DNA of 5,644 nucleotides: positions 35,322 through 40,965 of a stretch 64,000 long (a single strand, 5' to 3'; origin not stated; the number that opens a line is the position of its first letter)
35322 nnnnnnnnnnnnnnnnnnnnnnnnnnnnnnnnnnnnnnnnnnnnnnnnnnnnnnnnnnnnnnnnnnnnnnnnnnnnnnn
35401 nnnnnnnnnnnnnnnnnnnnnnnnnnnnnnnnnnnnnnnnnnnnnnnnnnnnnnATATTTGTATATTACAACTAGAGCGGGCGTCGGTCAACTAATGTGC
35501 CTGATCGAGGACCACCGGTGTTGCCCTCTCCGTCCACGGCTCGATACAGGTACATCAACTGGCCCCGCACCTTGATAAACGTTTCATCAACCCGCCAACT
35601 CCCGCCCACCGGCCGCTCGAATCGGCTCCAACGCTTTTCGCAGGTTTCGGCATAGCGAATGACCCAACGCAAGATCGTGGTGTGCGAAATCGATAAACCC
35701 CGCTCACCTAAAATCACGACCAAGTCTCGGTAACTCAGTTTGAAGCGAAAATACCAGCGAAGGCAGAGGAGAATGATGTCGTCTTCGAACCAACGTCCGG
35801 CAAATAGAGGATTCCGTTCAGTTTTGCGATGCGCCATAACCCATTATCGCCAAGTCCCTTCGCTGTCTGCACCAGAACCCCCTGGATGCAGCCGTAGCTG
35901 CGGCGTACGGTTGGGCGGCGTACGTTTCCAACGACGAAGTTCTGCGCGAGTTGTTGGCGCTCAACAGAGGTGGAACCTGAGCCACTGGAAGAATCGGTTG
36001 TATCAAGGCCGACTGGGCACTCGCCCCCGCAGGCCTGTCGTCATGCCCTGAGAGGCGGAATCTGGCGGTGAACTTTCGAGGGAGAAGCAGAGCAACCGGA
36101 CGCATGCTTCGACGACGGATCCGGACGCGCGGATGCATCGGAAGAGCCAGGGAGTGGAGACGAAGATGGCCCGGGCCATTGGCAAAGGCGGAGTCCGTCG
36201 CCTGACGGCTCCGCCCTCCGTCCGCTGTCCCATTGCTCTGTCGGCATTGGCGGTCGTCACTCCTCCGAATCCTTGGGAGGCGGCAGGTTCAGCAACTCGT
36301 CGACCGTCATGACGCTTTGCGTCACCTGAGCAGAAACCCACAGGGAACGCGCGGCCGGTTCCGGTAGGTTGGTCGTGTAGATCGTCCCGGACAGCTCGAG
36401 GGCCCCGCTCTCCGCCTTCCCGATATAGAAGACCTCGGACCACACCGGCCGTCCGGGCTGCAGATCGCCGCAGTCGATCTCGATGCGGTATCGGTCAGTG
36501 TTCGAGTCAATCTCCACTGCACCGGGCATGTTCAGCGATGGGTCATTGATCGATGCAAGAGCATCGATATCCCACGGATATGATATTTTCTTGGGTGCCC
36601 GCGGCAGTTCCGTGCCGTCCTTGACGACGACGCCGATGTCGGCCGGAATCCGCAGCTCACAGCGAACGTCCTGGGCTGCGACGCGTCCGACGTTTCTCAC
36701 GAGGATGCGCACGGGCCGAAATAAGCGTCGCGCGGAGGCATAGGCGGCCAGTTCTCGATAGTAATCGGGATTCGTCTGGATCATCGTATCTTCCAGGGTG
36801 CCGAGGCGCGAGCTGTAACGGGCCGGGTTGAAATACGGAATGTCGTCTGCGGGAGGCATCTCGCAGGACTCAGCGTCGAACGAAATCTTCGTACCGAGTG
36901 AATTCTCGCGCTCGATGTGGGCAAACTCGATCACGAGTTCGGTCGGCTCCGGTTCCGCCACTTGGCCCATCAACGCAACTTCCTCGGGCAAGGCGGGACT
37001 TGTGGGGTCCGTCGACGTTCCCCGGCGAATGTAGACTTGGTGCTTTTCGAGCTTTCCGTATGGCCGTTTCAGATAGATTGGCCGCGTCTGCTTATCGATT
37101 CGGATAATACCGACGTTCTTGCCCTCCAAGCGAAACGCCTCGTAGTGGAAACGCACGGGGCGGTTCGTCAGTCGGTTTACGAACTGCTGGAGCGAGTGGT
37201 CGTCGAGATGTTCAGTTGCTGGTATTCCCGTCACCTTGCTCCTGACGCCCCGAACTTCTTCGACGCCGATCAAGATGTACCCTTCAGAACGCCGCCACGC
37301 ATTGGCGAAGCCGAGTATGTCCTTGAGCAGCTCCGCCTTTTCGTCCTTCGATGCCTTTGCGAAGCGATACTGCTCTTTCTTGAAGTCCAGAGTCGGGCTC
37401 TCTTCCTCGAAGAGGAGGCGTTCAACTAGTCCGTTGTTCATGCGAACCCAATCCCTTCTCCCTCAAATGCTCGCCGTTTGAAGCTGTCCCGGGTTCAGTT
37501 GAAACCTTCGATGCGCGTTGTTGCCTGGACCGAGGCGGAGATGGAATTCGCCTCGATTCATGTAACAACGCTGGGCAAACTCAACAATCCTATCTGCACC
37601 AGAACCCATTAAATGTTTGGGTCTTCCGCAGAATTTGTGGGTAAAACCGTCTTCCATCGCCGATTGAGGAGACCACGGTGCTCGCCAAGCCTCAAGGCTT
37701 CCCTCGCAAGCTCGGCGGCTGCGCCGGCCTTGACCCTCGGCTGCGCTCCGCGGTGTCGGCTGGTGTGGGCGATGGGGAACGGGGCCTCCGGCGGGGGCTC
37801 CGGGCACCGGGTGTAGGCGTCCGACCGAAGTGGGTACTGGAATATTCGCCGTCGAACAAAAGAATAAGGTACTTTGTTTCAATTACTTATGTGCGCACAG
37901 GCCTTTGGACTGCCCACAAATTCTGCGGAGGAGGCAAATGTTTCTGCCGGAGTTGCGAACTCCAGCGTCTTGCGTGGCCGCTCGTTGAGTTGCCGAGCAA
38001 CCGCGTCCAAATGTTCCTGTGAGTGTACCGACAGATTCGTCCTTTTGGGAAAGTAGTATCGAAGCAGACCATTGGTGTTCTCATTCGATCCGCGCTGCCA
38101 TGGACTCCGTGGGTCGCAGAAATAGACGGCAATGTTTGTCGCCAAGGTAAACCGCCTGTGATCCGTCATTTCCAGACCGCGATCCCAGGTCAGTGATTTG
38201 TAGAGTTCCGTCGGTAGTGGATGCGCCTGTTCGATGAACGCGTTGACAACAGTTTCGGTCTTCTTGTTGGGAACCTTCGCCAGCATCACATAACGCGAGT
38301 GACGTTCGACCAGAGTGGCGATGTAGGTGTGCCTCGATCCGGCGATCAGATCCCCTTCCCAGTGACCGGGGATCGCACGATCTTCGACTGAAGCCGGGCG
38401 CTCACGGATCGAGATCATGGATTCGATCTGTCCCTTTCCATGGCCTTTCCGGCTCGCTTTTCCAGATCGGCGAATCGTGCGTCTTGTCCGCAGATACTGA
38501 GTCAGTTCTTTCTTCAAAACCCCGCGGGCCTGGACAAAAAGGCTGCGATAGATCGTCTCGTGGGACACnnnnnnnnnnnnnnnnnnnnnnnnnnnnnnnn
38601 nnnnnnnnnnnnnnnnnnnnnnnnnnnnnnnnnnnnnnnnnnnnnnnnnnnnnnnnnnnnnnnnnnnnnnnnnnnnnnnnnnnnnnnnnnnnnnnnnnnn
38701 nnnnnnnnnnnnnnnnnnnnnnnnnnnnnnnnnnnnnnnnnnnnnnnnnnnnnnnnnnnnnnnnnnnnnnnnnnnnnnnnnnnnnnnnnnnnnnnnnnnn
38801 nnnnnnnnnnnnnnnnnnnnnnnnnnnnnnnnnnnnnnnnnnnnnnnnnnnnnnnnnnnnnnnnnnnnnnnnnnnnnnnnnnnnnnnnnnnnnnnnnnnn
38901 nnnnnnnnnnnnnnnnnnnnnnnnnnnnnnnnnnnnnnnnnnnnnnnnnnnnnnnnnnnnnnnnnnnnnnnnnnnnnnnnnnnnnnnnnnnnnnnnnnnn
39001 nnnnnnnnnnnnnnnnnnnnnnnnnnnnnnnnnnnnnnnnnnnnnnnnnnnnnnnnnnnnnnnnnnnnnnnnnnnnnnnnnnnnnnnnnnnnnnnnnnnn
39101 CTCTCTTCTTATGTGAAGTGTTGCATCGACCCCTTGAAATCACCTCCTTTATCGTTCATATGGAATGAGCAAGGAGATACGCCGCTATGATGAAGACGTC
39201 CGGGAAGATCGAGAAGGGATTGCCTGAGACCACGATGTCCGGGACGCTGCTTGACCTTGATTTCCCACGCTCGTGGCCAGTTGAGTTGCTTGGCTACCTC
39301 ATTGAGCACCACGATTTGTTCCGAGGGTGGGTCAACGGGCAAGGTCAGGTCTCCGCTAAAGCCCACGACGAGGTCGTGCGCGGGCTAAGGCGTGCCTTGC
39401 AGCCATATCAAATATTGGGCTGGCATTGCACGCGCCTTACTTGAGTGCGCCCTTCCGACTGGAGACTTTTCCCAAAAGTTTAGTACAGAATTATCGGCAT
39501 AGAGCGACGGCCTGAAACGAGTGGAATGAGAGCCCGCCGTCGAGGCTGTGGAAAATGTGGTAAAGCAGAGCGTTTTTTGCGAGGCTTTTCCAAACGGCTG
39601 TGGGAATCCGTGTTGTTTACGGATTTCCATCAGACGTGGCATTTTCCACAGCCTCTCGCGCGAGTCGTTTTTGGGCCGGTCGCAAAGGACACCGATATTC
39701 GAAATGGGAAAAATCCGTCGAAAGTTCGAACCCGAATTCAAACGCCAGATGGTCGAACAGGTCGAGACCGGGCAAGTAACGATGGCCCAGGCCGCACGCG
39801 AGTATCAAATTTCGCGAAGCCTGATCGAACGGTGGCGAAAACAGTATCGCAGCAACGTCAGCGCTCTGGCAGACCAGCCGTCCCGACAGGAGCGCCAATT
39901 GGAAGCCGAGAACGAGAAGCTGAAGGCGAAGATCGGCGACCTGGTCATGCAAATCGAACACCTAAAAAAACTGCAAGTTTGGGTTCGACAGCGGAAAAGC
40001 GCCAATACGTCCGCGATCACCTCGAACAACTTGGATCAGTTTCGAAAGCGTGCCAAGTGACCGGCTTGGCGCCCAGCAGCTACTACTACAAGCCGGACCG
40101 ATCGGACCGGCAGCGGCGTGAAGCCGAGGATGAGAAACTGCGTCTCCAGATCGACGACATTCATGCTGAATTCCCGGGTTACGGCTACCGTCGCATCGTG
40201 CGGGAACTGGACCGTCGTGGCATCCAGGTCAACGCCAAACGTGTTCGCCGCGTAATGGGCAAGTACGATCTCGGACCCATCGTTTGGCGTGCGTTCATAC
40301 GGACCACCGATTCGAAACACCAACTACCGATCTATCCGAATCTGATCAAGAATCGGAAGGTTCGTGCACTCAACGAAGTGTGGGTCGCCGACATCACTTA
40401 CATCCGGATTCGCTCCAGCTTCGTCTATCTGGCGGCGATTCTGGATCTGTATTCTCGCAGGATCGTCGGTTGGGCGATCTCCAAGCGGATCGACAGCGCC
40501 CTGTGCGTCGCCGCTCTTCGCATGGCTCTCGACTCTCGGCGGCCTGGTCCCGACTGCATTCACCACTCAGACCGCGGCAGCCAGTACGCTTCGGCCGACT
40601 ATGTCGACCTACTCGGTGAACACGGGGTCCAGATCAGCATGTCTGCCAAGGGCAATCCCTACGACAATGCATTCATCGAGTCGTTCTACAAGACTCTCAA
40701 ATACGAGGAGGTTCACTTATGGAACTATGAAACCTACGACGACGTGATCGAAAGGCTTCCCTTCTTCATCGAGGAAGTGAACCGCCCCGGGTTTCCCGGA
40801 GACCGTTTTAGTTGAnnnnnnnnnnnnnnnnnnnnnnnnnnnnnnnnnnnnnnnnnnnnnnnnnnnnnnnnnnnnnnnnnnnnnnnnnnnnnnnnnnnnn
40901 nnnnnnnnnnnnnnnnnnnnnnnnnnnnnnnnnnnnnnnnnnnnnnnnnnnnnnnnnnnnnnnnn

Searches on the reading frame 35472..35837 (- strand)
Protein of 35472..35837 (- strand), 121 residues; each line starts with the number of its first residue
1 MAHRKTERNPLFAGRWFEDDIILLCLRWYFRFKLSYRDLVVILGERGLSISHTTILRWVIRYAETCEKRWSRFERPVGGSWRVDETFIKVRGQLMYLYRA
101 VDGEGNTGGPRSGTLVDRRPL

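Call 64: search_protein_families(library=pfam, proteins=[window:35472-35837:-], max_evalue=0.1)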
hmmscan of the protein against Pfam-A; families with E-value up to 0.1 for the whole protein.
window:35472-35837:- (121 aa): 2 families
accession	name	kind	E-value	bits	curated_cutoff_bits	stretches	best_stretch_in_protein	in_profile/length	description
PF13610.12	DDE_Tnp_IS240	-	6.7e-10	39.7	27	1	80-107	3-30/139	DDE domain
PF03050.20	DDE_Tnp_IS66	-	0.077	12.8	23.1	1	30-92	17-87/284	Transposase IS66 family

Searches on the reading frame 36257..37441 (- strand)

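Call 6: search_protein_families(library=padloc, proteins=[window:36257-37441:-], max_evalue=0.01)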
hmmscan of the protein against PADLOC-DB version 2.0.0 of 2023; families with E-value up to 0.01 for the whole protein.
window:36257-37441:- (394 aa): 1 family
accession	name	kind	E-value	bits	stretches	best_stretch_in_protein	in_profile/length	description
PDLC05032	PDC-S50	-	3.4e-17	60.7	1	6-145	9-148/387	-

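Call 58: search_protein_families(library=pfam, proteins=[window:36257-37441:-], max_evalue=0.0001)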
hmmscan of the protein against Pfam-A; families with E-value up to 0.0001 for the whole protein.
window:36257-37441:- (394 aa): 1 family
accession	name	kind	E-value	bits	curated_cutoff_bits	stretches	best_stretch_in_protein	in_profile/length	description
PF04326.19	SLFN_AlbA_2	-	1.6e-16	61.3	25.3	1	14-146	1-116/118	Schlafen, AlbA_2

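Call 62: search_protein_families(library=ncbifam, proteins=[window:36257-37441:-], max_evalue=0.01)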
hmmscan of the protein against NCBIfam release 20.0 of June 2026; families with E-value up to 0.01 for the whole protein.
window:36257-37441:- (394 aa): 0 families

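Call 64: search_protein_families(library=pfam, proteins=[window:36257-37441:-], max_evalue=0.1)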
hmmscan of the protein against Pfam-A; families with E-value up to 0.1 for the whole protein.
window:36257-37441:- (394 aa): 1 family
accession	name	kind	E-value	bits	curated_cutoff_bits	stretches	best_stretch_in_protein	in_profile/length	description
PF04326.19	SLFN_AlbA_2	-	1.6e-16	61.3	25.3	1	14-146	1-116/118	Schlafen, AlbA_2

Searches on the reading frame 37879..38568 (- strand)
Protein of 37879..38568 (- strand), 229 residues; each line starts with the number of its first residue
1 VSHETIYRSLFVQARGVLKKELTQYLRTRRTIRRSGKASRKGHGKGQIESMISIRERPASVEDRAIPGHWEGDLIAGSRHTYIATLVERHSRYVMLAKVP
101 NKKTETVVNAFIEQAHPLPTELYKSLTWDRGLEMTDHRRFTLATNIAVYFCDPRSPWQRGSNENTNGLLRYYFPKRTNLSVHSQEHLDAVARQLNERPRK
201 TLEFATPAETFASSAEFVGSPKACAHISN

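Call 64: search_protein_families(library=pfam, proteins=[window:37879-38568:-], max_evalue=0.1)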
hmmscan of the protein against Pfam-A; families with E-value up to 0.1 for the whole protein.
window:37879-38568:- (229 aa): 2 families
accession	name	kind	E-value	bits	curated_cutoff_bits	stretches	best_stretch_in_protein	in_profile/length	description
PF00665.32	rve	-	1.1e-13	51.8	32.6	1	67-156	5-102/102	Integrase core domain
PF13683.12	rve_3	-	0.0018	18.4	26.5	1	146-207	3-67/67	Integrase core domain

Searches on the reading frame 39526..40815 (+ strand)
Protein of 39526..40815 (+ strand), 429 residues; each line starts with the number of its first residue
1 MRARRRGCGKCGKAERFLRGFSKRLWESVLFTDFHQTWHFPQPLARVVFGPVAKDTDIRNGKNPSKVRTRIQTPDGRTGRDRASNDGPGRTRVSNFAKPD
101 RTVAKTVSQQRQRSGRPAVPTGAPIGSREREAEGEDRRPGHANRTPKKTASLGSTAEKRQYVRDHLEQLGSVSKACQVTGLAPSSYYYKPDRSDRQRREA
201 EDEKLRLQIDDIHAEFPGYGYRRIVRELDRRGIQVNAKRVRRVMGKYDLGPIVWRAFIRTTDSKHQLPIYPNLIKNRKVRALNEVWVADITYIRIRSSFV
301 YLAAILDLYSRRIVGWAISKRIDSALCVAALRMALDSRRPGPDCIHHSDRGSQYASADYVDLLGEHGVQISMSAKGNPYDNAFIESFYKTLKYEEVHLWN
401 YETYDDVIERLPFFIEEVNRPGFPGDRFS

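Call 58: search_protein_families(library=pfam, proteins=[window:39526-40815:+], max_evalue=0.0001)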
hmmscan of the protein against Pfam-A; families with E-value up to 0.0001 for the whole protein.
window:39526-40815:+ (429 aa): 3 families
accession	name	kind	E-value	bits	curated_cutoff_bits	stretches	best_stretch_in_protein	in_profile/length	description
PF00665.32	rve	-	4.5e-27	94.7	32.6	1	283-378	5-102/102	Integrase core domain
PF13276.12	HTH_21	-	3.7e-12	46.7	28.1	1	202-249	3-52/60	HTH-like domain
PF13683.12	rve_3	-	2.7e-07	30.7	26.5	1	366-398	1-33/67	Integrase core domain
